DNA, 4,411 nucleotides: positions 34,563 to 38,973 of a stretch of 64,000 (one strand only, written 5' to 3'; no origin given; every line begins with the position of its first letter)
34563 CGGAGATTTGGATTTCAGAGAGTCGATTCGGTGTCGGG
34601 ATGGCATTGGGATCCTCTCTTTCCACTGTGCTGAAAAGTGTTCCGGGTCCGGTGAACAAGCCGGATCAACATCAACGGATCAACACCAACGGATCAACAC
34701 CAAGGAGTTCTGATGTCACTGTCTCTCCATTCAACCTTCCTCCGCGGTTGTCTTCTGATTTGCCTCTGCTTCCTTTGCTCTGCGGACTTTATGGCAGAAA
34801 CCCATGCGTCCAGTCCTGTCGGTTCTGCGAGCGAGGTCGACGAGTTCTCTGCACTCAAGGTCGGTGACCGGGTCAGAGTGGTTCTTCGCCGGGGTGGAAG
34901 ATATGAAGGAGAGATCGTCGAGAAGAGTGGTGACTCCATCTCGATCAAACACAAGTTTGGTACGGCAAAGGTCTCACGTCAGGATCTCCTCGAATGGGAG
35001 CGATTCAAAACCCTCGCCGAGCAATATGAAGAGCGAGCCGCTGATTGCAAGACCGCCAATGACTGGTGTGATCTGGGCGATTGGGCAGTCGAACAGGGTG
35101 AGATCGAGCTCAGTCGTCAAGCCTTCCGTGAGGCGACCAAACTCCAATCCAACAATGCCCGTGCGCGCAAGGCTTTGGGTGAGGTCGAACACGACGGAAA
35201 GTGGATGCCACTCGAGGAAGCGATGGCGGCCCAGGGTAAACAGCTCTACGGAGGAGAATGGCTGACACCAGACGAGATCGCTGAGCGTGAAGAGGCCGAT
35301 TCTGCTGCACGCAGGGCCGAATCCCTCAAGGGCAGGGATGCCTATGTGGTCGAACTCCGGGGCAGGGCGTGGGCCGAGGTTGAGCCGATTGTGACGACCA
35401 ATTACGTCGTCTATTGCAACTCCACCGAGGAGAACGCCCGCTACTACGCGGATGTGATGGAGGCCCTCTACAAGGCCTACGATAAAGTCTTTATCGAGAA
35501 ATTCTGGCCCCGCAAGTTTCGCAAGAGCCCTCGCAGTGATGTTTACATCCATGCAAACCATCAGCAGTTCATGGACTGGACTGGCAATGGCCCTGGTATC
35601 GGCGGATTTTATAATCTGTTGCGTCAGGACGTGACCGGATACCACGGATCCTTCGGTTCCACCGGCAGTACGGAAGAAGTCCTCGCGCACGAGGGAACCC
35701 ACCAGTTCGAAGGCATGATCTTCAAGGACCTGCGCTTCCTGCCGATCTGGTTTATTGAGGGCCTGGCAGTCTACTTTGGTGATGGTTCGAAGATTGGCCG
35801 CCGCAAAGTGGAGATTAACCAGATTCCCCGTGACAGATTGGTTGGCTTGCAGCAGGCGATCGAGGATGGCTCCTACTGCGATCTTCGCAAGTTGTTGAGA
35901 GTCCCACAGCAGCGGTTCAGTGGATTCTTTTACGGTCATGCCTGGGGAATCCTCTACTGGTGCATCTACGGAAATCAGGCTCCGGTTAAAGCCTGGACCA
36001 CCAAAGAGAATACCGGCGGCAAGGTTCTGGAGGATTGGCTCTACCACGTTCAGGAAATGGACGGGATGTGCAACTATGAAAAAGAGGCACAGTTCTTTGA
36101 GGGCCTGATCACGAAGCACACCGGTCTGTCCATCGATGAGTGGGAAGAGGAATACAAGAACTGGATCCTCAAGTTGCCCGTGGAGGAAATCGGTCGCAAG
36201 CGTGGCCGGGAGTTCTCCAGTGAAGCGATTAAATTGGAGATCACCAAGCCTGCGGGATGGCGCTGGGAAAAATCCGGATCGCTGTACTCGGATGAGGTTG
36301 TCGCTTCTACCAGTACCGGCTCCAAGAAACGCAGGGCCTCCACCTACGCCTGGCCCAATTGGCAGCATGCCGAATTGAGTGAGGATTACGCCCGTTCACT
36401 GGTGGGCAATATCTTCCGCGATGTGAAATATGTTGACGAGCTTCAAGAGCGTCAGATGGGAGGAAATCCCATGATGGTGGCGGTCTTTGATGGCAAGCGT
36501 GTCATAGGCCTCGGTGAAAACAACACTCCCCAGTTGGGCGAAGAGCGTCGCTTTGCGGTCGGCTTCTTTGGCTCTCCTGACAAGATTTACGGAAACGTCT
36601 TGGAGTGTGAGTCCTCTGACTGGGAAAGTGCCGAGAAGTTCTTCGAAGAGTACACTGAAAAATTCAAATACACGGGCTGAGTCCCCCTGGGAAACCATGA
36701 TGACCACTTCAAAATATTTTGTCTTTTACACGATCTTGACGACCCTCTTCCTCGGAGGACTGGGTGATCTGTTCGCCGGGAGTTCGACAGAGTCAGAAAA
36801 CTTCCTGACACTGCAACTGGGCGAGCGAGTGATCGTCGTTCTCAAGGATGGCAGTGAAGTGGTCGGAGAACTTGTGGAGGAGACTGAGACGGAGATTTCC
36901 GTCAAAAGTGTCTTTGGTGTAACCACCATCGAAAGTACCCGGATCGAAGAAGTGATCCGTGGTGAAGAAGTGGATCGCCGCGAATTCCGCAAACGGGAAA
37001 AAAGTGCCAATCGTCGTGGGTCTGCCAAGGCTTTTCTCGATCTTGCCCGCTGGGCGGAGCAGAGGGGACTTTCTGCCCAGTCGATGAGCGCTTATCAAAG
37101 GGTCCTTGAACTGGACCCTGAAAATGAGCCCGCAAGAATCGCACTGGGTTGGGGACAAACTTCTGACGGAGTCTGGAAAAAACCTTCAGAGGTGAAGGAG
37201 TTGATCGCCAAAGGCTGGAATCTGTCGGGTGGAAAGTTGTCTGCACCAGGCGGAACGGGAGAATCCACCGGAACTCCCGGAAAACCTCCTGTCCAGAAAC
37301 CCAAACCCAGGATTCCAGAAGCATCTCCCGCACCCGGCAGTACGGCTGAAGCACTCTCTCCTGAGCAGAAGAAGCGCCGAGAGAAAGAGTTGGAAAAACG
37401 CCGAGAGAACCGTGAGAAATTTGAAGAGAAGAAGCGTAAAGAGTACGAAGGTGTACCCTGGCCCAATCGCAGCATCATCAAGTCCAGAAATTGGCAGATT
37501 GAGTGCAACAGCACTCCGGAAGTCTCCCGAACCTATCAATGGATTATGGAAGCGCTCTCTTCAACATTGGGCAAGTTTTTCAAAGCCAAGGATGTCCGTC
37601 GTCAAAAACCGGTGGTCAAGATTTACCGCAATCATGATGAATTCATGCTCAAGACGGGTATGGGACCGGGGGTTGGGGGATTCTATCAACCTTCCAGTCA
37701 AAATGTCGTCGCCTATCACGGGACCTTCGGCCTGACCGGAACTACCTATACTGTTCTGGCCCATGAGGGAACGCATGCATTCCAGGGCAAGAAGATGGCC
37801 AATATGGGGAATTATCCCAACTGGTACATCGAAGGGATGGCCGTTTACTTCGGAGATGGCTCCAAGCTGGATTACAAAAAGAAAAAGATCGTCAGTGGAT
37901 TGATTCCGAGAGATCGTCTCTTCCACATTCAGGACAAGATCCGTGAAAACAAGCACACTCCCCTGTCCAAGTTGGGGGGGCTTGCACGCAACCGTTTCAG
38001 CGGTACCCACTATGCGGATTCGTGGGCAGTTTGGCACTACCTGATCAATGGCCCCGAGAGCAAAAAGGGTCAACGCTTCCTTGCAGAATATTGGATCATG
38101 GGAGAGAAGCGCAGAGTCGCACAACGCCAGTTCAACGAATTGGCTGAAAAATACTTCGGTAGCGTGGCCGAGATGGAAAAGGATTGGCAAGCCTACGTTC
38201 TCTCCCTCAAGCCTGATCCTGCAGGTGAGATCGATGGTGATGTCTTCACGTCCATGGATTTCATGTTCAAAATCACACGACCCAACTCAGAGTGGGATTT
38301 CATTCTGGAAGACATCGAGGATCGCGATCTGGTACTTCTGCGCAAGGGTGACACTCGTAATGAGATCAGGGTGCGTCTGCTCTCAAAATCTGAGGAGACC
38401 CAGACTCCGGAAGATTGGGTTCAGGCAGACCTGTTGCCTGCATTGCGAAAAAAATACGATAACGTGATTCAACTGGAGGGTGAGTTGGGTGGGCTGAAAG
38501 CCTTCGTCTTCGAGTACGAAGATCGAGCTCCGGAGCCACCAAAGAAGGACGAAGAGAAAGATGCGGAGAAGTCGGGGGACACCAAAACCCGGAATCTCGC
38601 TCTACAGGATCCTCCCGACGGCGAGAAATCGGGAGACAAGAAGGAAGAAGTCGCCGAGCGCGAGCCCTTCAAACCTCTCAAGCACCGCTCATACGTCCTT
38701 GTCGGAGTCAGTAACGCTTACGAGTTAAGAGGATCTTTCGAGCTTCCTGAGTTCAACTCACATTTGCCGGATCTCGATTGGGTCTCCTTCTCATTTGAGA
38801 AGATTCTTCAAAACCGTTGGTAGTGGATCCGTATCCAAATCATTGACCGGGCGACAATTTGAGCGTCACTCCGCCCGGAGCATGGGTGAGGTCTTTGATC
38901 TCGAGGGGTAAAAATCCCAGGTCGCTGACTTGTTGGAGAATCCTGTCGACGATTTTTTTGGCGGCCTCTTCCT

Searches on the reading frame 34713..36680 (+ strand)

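Call 16: search_protein_families(library=pfam, proteins=[window:34713-36680:+], max_evalue=0.01)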
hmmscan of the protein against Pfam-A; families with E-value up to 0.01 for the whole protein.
window:34713-36680:+ (655 aa): 3 families
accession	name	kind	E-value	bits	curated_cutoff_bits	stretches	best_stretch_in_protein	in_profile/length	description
PF07607.17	DUF1570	-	0.00011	23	22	1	324-418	5-108/129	Protein of unknown function (DUF1570)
PF20260.4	PUA_4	-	0.00077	20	23.9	1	48-79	15-46/48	RNA methyltransferase PUA domain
PF13414.12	TPR_11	-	0.0012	19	26.8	1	126-158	5-37/42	TPR repeat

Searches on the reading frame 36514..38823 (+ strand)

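Call 16: search_protein_families(library=pfam, proteins=[window:36514-38823:+], max_evalue=0.01)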
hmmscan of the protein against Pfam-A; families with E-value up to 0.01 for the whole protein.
window:36514-38823:+ (769 aa): 2 families
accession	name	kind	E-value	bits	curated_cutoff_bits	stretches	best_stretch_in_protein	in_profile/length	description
PF07607.17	DUF1570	-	0.00046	20.9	22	1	415-512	5-109/129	Protein of unknown function (DUF1570)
PF13429.12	TPR_15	-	0.0068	16.3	26.2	0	158-213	133-188/280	Tetratricopeptide repeat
